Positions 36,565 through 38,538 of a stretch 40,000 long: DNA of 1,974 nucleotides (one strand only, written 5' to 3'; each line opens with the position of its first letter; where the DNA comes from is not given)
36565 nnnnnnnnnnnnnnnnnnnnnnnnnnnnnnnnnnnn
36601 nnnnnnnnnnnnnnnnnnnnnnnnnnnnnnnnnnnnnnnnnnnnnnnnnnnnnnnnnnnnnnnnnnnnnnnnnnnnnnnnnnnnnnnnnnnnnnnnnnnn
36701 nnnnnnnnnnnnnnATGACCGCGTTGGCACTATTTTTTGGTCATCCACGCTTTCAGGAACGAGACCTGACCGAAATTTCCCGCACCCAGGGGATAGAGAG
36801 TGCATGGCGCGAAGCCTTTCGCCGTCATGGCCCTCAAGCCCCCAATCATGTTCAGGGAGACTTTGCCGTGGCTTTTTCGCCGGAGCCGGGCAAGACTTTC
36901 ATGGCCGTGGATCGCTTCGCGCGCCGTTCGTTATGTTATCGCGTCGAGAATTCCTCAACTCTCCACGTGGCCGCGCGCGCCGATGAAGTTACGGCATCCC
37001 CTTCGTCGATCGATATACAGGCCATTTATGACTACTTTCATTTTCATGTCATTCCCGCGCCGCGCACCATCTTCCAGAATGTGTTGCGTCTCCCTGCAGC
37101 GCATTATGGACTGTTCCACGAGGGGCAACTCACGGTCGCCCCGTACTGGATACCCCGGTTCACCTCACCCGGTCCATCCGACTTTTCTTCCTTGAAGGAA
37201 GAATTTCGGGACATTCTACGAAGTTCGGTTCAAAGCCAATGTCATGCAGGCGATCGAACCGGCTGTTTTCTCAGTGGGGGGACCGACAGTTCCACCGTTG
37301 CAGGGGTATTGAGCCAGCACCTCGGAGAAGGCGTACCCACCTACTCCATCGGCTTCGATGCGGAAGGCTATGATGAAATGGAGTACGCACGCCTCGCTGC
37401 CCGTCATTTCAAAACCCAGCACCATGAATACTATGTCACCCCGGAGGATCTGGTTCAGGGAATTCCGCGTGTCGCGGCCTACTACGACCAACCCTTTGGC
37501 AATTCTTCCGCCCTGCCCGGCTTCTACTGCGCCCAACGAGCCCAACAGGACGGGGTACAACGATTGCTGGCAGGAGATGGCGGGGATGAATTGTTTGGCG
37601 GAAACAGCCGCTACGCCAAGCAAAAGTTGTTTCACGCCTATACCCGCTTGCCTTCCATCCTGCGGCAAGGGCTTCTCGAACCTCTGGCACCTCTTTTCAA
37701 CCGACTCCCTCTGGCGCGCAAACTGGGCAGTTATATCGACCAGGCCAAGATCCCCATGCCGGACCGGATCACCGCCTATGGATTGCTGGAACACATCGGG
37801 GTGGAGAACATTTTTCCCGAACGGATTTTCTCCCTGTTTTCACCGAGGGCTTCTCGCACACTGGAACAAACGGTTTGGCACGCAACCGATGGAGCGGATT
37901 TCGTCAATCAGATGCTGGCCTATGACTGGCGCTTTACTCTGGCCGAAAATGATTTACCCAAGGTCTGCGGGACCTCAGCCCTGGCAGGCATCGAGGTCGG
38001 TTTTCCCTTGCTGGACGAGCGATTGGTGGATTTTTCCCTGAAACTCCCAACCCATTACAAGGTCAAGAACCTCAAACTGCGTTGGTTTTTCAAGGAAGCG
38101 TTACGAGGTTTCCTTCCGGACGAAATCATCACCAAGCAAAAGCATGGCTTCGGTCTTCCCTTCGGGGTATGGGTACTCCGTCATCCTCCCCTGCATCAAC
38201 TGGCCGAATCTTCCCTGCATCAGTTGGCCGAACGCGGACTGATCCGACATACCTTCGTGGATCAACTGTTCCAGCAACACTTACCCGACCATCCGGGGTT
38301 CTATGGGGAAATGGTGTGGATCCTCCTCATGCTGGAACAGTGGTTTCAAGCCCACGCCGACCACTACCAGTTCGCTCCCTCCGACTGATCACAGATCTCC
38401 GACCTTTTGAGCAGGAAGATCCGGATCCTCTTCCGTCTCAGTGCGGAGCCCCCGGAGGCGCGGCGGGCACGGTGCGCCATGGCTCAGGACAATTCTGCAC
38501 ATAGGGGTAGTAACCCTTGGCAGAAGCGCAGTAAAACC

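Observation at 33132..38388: Four-gene operon coupling UDP-HexNAc-uronic acid synthesis to a decarboxylase and a glutaminase-dead AsnB-like ligase: candidate system for making an amine-amidated sugar uronamide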

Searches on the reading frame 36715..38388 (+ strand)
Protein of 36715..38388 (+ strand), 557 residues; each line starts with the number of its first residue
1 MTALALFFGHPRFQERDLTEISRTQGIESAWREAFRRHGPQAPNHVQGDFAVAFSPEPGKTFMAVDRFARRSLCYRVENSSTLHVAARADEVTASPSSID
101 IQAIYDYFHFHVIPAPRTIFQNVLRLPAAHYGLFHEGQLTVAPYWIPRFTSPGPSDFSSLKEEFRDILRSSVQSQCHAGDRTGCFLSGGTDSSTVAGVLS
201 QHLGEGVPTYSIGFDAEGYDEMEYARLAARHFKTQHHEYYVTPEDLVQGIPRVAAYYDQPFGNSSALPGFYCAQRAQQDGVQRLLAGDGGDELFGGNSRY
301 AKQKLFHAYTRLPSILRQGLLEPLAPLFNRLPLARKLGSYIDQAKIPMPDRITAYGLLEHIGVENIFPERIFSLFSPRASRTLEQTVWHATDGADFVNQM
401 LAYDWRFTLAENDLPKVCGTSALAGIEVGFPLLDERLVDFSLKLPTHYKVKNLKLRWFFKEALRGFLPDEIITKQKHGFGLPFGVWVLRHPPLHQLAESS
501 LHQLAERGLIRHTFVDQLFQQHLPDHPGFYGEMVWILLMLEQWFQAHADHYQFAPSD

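Call 5: search_protein_families(library=ncbifam, proteins=[window:36715-38388:+])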
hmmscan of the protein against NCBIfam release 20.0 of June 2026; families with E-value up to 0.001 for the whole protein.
window:36715-38388:+ (557 aa): 6 families
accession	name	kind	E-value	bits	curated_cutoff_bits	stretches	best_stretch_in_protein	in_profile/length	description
TIGR03108.1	eps_aminotran_1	hypoth_equivalog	8.8e-78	262.5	816.9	1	33-545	106-626/628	XrtA/PEP-CTERM system amidotransferase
TIGR01536.1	asn_synth_AEB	equivalog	6.5e-61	206.9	267.1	1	34-479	108-517/517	asparagine synthase (glutamine-hydrolyzing)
TIGR03104.1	trio_amidotrans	equivalog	5.2e-56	190.1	570.1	2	33-303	106-386/589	N-acetylglutaminylglutamine amidotransferase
NF033535.1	lass_lactam_cya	exception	2e-33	115.9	525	2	34-294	107-376/668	lasso peptide isopeptide bond-forming cyclase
NF006949.0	PRK09431.1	equivalog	9.7e-26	90.4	499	2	156-301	204-362/554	asparagine synthase B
NF033561.1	macrolact_Ik_Al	subfamily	1.4e-18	66.8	300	1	115-296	150-333/561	albusnodin/ikarugamycin family macrolactam cyclase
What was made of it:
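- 36715..38388 (+): AsnB-fold ATP-dependent amide ligase with a truncated, catalytically dead N-terminal (glutaminase) domain. Its start overlaps the decarboxylase stop (ATGA at 36715-36718). TIGR03108 scores 262.5 bits, far below the cutoff of 816.9, and aligns only to model positions 106-626 (call 5).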

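Call 6: search_protein_families(library=pfam, proteins=[window:36715-38388:+])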
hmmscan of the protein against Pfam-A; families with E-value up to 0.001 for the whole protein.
window:36715-38388:+ (557 aa): 1 family
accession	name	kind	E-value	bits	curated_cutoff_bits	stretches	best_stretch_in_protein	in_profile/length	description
PF00733.27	Asn_synthase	-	6.4e-81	273.2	21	1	163-544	1-353/354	Asparagine synthase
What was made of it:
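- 36715..38388 (+): Only Pfam Asn_synthase matches (call 6).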

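Call 9: find_homologous_proteins(query=window:36715-38388:+, max_evalue=1e-20)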
Query window:36715-38388:+ (557 aa): 8000 proteins with E <= 1e-20 among 8000 candidates; the best 120 are listed.
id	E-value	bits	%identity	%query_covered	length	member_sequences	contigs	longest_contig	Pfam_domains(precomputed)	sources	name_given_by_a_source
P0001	0.0e+0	1263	97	100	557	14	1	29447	PF00733.28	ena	-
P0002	0.0e+0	1149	88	100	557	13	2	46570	PF00733.28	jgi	jgi:asparagine synthase (glutamine-hydrolysing)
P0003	0.0e+0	1134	88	100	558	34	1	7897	PF00733.28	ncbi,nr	ncbi:MAG: asparagine synthase, partial [Ferrovum sp.]|nr:asparagine synthase [Ferrovum sp.]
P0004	0.0e+0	1099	96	88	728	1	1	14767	PF00733.28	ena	-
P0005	4.0e-239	813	62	99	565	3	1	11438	PF00733.28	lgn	-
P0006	5.0e-239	813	62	99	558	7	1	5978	PF00733.28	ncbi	-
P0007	4.2e-236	803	61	99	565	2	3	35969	PF00733.28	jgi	jgi:asparagine synthase (glutamine-hydrolysing)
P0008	3.4e-233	793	62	97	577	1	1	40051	PF00733.28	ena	-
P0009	3.5e-230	783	61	97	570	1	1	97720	PF00733.28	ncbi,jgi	-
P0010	7.2e-230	782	59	98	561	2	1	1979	PF00733.28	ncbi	-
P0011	2.5e-223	761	61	97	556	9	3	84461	PF00733.28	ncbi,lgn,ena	-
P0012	2.5e-223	761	60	97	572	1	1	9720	PF00733.28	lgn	-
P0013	6.5e-223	759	59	98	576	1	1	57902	PF00733.28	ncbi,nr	ncbi:MAG: asparagine synthase C-terminal domain-containing protein [Rhodocyclaceae bacterium]|nr:asp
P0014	3.6e-222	757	59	99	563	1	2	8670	PF00733.28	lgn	-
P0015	4.6e-222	757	59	97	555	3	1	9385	PF00733.28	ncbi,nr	ncbi:MAG: asparagine synthase C-terminal domain-containing protein [Rhodocyclaceae bacterium]|nr:asp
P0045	2.5e-216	738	57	99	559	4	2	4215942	PF00733.28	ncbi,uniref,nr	ncbi:asparagine synthetase B family protein [Ferribacterium limneticum]|uniref:asparagine synthetase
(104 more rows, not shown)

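Call 13: find_related_loci(query=A1, collection=genome_contigs, flank=10000)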
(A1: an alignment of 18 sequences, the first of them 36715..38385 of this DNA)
Query A1 (557 aa) in genome_contigs; peptide patterns used: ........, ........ (x = any residue, [..] = any of these).
600 stretches matched a pattern (row limit reached: there are more); 584 encode a relative of the query (tblastn E <= 1e-3); the best 80 are kept; 80 distinct loci.
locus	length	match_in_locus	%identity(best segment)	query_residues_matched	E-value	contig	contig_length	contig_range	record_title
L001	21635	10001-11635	58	4-549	0e+0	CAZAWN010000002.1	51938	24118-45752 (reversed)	MAG TPA_asm: uncultured Methyloversatilis sp. isolate SRP272421_co2_450 genome assembly, contig: NODE_1054_length_51938_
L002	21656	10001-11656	55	2-553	0e+0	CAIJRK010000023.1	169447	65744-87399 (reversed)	MAG: uncultured beta proteobacterium isolate Day6-1_bin-090 genome assembly, contig: bin-090:23/89, whole genome shotgun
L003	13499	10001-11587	56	29-553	0e+0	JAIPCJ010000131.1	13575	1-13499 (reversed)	MAG: Methylotenera sp. isolate Tobar12m-G18 Tobar2m-C4046, whole genome shotgun sequence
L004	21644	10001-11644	54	9-548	0e+0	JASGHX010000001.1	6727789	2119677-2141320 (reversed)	MAG: Rubrivivax sp. isolate 5N023 JMF-2111-06-0005.ont.bin.23_0, whole genome shotgun sequence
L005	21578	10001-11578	55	22-547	0e+0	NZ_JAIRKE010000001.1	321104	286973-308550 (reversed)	MAG: Azonexus sp. isolate Ast373_bin8 k119_540150, whole genome shotgun sequence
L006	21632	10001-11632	54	9-553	0e+0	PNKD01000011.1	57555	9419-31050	MAG: Leptothrix sp. (in: b-proteobacteria) isolate PR.3.46 PR_1000169_57555, whole genome shotgun sequence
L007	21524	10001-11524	53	46-554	0e+0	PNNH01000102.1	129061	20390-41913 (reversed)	MAG: Methylibium sp. isolate BC.012 BC_1000089_129061, whole genome shotgun sequence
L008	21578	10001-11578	53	24-549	1e-177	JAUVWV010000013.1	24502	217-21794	MAG: Thauera sp. isolate CSMAG_1199 CSMAG_1199_k127_7407032_length_24502_cov_11.0000, whole genome shotgun sequence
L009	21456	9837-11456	51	8-547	1e-177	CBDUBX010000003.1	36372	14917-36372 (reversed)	MAG TPA_asm: uncultured Burkholderiales bacterium isolate ERR2431955_maxbin2_8 genome assembly, contig: ERZ23878311.429,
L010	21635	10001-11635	49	4-547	2e-177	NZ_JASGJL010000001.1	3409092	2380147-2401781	MAG: Thauera sp. isolate 5N467 JMF-2111-06-0005.ont.bin.467_0, whole genome shotgun sequence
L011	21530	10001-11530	53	42-549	5e-172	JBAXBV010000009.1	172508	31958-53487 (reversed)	MAG: Betaproteobacteria bacterium isolate ELA176 MAG176_9, whole genome shotgun sequence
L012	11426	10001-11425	54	5-480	4e-166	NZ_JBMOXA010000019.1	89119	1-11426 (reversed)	Variovorax sp. HJSM1_2 NODE_19_length_89119_cov_21.885279, whole genome shotgun sequence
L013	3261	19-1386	56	99-553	2e-174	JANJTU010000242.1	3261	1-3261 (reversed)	MAG: Thauera sp. isolate RX2_metabat.bin.53 RX2_k141_643110, whole genome shotgun sequence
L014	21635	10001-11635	48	2-547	8e-165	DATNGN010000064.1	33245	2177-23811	MAG TPA_asm: Casimicrobiaceae bacterium isolate SMAG_U11322 k141_2265248, whole genome shotgun sequence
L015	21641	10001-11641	47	4-545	9e-164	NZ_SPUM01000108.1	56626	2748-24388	Massilia horti strain ONC3 EFN1C9VNHR, whole genome shotgun sequence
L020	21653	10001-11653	55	5-554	0e+0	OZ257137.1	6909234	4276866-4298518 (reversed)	MAG: Burkholderiales bacterium isolate 128e66b9-d80d-4fbb-ab6b-9336eb2d31d1 genome assembly, chromosome: 1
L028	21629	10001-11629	42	9-548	5e-132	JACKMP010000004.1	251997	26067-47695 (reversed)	MAG: Chromatiaceae bacterium isolate HK-STAS-PROT-121 HK-STAS-PROT-121_4, whole genome shotgun sequence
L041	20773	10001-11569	39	31-547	3e-111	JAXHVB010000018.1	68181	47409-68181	MAG: Pseudomonadota bacterium isolate MAG66_tar_biofilm MAG66_18, whole genome shotgun sequence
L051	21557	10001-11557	35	38-549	9e-95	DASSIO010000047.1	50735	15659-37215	MAG TPA_asm: Terriglobales bacterium isolate SMAG_U1090 k141_1324498, whole genome shotgun sequence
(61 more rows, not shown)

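Call 15: find_encoding_contigs(protein=window:36715-38388:+, flank=10000, max_places=4)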
Protein window:36715-38388:+ (557 aa): 13 contigs read that carry it; 3 places shown.
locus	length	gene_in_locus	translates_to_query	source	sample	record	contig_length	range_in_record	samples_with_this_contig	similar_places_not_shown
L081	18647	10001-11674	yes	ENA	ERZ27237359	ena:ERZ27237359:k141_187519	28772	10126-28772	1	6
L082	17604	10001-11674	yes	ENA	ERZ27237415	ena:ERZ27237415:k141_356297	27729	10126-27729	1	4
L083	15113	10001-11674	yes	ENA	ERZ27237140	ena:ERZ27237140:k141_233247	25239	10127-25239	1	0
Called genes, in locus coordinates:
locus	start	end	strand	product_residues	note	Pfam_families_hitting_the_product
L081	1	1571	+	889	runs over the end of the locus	PF28598:PDH_E1_N, PF00456:Transketolase_N, PF17831:PDH_E1_M, PF22613:Transketolase_C_1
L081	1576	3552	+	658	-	PF13520:AA_permease_2, PF00324:AA_permease, PF02705:K_trans (faint)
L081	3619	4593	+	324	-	PF01522:Polysacc_deac_1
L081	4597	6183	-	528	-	PF00083:Sugar_tr, PF06609:TRI12, PF07690:MFS_1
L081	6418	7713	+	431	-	PF03721:UDPG_MGDP_dh_N, PF00984:UDPG_MGDP_dh, PF03720:UDPG_MGDP_dh_C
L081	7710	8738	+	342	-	PF01073:3Beta_HSD, PF01370:Epimerase, PF02719:Polysacc_synt_2, PF07993:NAD_binding_4, PF16363:GDP_Man_Dehyd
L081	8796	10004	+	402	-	PF00278:Orn_DAP_Arg_deC, PF02784:Orn_Arg_deC_N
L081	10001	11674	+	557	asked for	PF00733:Asn_synthase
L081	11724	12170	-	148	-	-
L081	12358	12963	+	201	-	PF02798:GST_N, PF13417:GST_N_3, PF13409:GST_N_2, PF00043:GST_C, PF14497:GST_C_3 (weak), PF13410:GST_C_2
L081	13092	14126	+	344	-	PF00364:Biotin_lipoyl (faint), PF25917:BSH_RND, PF25885:HH_EMRA, PF25893:HH_CzcB (weak), PF25954:Beta-barrel_RND_2 (weak), PF25963:Beta-barrel_AAEA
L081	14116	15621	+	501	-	PF00083:Sugar_tr, PF07690:MFS_1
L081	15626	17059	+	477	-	PF02321:OEP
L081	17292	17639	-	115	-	PF25212:HVO_A0114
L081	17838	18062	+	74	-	-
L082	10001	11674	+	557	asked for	PF00733:Asn_synthase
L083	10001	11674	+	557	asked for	PF00733:Asn_synthase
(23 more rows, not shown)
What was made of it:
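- Checked: Gene callers on identical contigs chose a start 36 nt downstream (402 aa, equal to window 35510; call 15).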

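Call 16: find_encoding_contigs(protein=P0002, flank=10000, max_places=3)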
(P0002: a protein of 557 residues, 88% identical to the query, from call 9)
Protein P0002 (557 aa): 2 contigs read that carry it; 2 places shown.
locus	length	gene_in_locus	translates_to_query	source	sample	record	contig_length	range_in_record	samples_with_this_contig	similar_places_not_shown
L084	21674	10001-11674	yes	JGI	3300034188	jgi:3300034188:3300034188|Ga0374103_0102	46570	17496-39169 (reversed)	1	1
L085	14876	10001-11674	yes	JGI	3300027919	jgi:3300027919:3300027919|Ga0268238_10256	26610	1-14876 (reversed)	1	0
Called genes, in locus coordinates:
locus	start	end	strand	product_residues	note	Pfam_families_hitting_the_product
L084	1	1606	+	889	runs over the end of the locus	PF28598:PDH_E1_N, PF00456:Transketolase_N, PF17831:PDH_E1_M, PF22613:Transketolase_C_1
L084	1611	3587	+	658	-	PF00324:AA_permease, PF13520:AA_permease_2, PF02705:K_trans (faint)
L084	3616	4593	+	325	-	PF01522:Polysacc_deac_1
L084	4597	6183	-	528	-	PF06609:TRI12, PF00083:Sugar_tr, PF07690:MFS_1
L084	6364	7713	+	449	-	PF03721:UDPG_MGDP_dh_N, PF00984:UDPG_MGDP_dh, PF03720:UDPG_MGDP_dh_C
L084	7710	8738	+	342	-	PF01073:3Beta_HSD, PF01370:Epimerase, PF02719:Polysacc_synt_2, PF07993:NAD_binding_4, PF16363:GDP_Man_Dehyd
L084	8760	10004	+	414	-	PF00278:Orn_DAP_Arg_deC, PF02784:Orn_Arg_deC_N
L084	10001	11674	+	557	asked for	PF00733:Asn_synthase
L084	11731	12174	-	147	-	-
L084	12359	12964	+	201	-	PF02798:GST_N, PF13417:GST_N_3, PF13409:GST_N_2, PF00043:GST_C, PF14497:GST_C_3 (weak), PF13410:GST_C_2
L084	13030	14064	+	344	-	PF00364:Biotin_lipoyl (faint), PF25917:BSH_RND (weak), PF25885:HH_EMRA, PF25893:HH_CzcB (weak), PF25954:Beta-barrel_RND_2 (weak), PF25963:Beta-barrel_AAEA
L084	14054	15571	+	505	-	PF00083:Sugar_tr, PF07690:MFS_1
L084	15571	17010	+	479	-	PF02321:OEP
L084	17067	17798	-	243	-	-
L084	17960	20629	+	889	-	PF28598:PDH_E1_N, PF00456:Transketolase_N, PF17831:PDH_E1_M, PF22613:Transketolase_C_1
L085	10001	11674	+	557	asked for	PF00733:Asn_synthase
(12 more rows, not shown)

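Call 17: find_encoding_contigs(protein=P0045, flank=10000, max_places=1)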
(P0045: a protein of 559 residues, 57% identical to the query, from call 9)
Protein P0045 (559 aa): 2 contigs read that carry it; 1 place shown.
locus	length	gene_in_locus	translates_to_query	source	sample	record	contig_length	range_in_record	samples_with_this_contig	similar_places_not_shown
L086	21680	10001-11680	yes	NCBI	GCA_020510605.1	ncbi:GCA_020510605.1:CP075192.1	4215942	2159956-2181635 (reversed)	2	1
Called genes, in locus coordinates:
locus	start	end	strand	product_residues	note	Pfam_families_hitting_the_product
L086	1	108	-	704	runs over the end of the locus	PF00512:HisKA (weak), PF02518:HATPase_c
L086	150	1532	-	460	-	PF13727:CoA_binding_3 (faint), PF02397:Bac_transf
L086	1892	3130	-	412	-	PF00278:Orn_DAP_Arg_deC, PF01168:Ala_racemase_N (weak), PF02784:Orn_Arg_deC_N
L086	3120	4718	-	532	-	PF00501:AMP-binding, PF13193:AMP-binding_C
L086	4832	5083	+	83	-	PF00550:PP-binding (weak)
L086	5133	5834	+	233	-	-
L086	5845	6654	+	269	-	PF12146:Hydrolase_4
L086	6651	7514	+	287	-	PF00561:Abhydrolase_1, PF12697:Abhydrolase_6, PF12146:Hydrolase_4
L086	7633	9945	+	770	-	PF04892:VanZ-LLP1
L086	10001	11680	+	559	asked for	PF00733:Asn_synthase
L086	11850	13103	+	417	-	PF13439:Glyco_transf_4 (weak), PF13579:Glyco_trans_4_4 (weak), PF00534:Glycos_transf_1 (weak)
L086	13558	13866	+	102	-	-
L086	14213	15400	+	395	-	-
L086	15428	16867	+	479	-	PF01943:Polysacc_synt, PF13440:Polysacc_synt_3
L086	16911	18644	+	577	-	PF13537:GATase_7 (weak), PF00733:Asn_synthase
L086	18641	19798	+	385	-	PF01757:Acyl_transf_3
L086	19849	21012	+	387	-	-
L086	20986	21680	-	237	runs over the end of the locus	PF13489:Methyltransf_23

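Call 18: find_encoding_contigs(protein=P0009, flank=10000, max_places=1)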
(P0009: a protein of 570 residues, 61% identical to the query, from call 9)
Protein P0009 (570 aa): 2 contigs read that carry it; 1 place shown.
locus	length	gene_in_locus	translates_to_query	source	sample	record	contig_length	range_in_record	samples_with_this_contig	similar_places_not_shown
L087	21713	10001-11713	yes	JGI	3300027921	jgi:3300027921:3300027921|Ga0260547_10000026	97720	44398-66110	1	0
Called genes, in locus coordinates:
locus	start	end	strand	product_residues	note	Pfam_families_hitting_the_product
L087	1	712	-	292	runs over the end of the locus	-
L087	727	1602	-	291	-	PF12697:Abhydrolase_6 (weak), PF12146:Hydrolase_4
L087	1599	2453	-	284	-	-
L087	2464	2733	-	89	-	-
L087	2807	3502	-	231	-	-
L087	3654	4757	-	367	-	PF00364:Biotin_lipoyl, PF00198:2-oxoacid_dh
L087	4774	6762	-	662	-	PF00676:E1_dh, PF02779:Transket_pyr, PF02780:Transketolase_C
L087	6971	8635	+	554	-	PF00501:AMP-binding, PF13193:AMP-binding_C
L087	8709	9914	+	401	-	PF00278:Orn_DAP_Arg_deC, PF01168:Ala_racemase_N (weak), PF02784:Orn_Arg_deC_N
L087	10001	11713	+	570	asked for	PF00733:Asn_synthase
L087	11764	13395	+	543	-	PF02366:PMT, PF13231:PMT_2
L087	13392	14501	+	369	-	PF01041:DegT_DnrJ_EryC1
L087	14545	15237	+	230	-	PF08889:WbqC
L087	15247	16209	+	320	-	PF00251:Glyco_hydro_32N (faint), PF22847:Glyco_hydro_43_rel (weak)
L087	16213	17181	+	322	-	PF00251:Glyco_hydro_32N (faint)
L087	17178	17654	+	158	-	PF00583:Acetyltransf_1, PF13302:Acetyltransf_3 (weak), PF13420:Acetyltransf_4 (weak), PF13673:Acetyltransf_10, PF13508:Acetyltransf_7, PF08445:FR47 (weak)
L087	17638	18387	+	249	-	PF13489:Methyltransf_23, PF05401:NodS (weak), PF08241:Methyltransf_11 (weak), PF08242:Methyltransf_12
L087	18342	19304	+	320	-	PF00535:Glycos_transf_2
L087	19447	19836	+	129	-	PF04138:GtrA_DPMS_TM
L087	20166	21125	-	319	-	PF01522:Polysacc_deac_1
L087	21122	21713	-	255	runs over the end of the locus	-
